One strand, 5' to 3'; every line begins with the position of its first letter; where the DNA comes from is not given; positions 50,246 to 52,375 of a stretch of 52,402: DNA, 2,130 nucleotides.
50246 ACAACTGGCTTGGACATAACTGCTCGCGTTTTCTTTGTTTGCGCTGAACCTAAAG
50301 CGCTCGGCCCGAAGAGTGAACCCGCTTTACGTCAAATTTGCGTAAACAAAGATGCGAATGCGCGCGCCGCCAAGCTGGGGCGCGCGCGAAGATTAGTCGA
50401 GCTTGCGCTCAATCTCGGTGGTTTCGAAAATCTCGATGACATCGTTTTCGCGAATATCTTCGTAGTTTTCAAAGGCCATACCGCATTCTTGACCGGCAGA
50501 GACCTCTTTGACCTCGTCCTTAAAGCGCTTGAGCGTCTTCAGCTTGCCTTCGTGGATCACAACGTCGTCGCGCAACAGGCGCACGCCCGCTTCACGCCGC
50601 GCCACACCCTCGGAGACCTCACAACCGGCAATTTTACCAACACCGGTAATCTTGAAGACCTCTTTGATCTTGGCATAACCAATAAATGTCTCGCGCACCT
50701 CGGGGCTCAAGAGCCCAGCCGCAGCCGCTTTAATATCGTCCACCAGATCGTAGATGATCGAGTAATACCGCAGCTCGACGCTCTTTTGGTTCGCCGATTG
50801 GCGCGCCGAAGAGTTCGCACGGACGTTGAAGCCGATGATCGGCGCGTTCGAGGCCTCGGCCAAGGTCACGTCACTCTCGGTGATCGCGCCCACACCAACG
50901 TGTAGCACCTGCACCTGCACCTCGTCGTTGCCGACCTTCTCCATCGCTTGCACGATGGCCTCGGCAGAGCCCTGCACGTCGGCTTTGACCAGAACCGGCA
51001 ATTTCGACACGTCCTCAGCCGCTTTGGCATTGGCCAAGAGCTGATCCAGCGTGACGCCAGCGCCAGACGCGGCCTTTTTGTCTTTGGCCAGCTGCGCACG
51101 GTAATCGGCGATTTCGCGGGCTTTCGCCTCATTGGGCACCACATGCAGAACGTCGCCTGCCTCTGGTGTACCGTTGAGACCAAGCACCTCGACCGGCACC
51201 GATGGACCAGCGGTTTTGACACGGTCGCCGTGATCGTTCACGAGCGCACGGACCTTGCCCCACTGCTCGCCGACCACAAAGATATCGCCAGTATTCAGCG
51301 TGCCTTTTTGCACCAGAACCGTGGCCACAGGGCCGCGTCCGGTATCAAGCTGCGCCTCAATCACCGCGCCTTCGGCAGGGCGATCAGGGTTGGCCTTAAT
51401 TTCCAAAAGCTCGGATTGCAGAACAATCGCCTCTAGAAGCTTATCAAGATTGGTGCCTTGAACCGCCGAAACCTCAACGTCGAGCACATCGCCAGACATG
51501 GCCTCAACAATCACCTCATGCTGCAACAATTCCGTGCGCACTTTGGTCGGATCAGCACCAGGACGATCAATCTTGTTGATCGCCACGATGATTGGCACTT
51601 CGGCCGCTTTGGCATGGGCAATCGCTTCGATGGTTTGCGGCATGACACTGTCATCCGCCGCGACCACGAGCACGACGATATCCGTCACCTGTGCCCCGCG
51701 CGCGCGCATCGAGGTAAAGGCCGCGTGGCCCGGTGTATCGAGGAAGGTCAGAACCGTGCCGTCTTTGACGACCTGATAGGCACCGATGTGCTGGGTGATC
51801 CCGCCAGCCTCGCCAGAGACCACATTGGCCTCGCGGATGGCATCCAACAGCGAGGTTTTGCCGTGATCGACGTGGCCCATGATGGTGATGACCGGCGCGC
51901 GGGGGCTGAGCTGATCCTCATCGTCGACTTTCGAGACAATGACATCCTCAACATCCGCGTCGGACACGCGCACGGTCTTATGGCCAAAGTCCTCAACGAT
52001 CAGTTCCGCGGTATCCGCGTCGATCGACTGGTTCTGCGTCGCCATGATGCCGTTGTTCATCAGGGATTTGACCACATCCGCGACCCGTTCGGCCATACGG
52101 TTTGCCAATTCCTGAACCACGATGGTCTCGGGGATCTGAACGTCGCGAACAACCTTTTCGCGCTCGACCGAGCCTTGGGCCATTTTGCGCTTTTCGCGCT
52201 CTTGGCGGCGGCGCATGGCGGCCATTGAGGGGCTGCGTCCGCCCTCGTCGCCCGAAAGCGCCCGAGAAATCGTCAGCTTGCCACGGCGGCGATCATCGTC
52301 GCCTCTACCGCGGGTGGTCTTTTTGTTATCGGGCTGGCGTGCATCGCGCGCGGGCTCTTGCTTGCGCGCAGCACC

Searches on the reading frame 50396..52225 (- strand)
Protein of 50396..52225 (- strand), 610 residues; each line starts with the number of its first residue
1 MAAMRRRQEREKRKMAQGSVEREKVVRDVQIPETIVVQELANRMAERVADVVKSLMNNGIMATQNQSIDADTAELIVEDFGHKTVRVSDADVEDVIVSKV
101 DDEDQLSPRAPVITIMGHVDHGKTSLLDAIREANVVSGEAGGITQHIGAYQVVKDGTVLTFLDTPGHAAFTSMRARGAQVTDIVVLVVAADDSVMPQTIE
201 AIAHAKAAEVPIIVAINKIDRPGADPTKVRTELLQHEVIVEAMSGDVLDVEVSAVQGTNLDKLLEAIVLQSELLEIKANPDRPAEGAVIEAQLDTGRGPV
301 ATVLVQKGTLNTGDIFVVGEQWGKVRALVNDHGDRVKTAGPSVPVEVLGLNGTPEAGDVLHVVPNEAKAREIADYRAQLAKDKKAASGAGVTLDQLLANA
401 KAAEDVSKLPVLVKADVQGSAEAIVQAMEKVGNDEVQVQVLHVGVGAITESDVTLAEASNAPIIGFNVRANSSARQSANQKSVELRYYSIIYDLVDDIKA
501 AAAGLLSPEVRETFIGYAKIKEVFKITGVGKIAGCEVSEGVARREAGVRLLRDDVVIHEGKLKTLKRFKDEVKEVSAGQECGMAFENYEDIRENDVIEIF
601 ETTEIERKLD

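Call 20: search_protein_families(library=ncbifam, proteins=[window:50396-52225:-], max_evalue=1e-10)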
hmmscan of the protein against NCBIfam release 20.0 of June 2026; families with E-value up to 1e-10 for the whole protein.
window:50396-52225:- (610 aa): 21 families
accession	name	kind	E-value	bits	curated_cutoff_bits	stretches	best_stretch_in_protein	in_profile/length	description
TIGR00487.1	IF-2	equivalog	1.7e-236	786.6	424.4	1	27-608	4-585/587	translation initiation factor IF-2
NF003078.0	PRK04004.1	equivalog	9.7e-56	189.6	468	2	105-221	6-140/598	translation initiation factor IF-2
TIGR00491.2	aIF-2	equivalog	2.3e-44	151.8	554.75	2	109-221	3-133/591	translation initiation factor IF-2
NF011418.0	PRK14845.1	equivalog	3.6e-38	131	756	2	124-221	475-590/1049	translation initiation factor IF-2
TIGR00231.1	small_GTP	domain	5.1e-31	107.7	42.5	1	111-265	4-160/164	GTP-binding protein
TIGR00475.1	selB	equivalog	7.7e-26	90.9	242.25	1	113-374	3-270/581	selenocysteine-specific translation elongation factor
TIGR01393.1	lepA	equivalog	4e-19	68.4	533.9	1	142-315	50-221/595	translation elongation factor 4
TIGR01394.1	TypA_BipA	equivalog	1.8e-18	66.1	757.3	1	113-318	4-235/594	translational GTPase TypA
NF009373.0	PRK12736.1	subfamily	5.7e-16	58.3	452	1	113-320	15-248/394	elongation factor Tu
NF008969.0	PRK12317.1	subfamily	5.6e-15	54.8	502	1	141-359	69-306/426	elongation factor 1-alpha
NF009372.0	PRK12735.1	subfamily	6.8e-15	54.8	479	1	113-319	15-249/396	elongation factor Tu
TIGR00485.1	EF-Tu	equivalog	1.7e-14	53.3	522.4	1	113-318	15-246/394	elongation factor Tu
NF000766.0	PRK00049.1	subfamily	1.8e-14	53.4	449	1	114-315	16-245/396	elongation factor Tu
NF007583.0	PRK10218.1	equivalog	3.6e-13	48.4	1260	1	113-244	8-155/607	ribosome-dependent GTPase TypA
TIGR03680.1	eif2g_arch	equivalog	1.1e-12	48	514.5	0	159-283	83-206/407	translation initiation factor IF-2 subunit gamma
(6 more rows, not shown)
